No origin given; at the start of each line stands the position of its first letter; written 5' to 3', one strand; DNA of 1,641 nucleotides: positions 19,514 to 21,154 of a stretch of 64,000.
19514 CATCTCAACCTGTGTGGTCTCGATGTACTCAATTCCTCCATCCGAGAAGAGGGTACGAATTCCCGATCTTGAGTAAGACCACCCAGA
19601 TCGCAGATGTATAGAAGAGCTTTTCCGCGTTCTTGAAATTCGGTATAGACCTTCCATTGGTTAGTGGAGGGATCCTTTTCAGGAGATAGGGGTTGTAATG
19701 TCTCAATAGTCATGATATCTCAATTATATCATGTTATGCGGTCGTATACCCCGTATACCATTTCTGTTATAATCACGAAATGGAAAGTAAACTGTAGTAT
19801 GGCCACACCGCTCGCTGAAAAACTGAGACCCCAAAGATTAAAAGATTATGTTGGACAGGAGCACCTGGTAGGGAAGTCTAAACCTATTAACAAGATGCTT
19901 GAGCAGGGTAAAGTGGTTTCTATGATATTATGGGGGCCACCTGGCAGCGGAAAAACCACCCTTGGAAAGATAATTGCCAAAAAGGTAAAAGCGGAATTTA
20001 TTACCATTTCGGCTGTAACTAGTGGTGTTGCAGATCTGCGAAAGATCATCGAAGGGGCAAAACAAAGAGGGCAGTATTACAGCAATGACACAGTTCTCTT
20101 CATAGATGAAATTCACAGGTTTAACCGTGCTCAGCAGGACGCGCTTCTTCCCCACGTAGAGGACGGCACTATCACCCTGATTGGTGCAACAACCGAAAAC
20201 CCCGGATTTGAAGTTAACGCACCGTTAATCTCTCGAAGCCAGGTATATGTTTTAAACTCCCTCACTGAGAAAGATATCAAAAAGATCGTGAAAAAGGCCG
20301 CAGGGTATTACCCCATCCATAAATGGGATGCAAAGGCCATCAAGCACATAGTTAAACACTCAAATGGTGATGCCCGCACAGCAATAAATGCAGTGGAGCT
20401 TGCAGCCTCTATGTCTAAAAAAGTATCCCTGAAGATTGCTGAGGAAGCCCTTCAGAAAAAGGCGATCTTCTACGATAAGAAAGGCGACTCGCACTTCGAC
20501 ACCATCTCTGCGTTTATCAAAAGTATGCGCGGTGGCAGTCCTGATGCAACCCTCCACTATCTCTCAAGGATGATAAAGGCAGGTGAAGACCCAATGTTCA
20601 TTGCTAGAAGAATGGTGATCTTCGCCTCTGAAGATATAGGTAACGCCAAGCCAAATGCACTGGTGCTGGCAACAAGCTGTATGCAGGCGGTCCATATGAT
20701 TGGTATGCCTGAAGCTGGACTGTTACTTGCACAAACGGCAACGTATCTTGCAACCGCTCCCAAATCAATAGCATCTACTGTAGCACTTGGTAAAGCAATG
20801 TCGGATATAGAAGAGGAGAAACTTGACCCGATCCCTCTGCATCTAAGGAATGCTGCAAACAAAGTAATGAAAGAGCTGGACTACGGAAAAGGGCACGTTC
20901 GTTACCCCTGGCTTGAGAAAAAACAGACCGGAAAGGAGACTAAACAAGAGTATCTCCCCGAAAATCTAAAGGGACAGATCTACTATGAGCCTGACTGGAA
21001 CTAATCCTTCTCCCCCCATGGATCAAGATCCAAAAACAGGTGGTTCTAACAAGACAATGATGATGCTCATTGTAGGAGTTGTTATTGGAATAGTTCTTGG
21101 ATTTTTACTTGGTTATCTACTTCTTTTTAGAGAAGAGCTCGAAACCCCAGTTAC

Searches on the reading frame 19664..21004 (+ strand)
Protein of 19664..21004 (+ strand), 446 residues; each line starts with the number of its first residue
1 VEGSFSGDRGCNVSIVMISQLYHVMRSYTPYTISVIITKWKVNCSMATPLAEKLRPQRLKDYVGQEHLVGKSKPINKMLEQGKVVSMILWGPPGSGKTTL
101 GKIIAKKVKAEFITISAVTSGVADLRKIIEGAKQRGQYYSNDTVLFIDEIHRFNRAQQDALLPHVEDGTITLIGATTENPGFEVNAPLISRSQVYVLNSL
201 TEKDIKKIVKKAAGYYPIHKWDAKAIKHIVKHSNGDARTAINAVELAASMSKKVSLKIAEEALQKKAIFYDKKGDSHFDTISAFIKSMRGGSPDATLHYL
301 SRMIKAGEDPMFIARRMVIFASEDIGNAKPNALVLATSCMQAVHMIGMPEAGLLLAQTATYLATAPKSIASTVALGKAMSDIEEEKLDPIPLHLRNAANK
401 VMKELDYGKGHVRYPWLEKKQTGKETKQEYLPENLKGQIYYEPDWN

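Call 61: search_protein_families(library=pfam, proteins=[window:19664-21004:+], max_evalue=0.00001)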
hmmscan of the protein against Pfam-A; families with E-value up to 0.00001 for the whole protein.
window:19664-21004:+ (446 aa): 6 families
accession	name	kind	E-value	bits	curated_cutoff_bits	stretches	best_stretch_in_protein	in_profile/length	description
PF12002.13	MgsA_C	-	1.6e-54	184.8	27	1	290-444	1-151/167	MgsA AAA+ ATPase C terminal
PF16193.11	AAA_assoc_2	-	3.6e-23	82.1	34.3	1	220-289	6-81/81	AAA C-terminal domain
PF00004.35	AAA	-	9.9e-18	65.3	21.2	1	87-195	1-126/131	ATPase family associated with various cellular activities (AAA)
PF05496.18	RuvB_N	-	5.7e-17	62.4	27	1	54-173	1-116/159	Holliday junction DNA helicase RuvB P-loop domain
PF07728.20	AAA_5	-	1.1e-06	29.2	22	1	87-176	2-101/139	AAA domain (dynein-related subfamily)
PF13173.12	AAA_14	-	8.9e-06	26.2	27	0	87-158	5-79/129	AAA domain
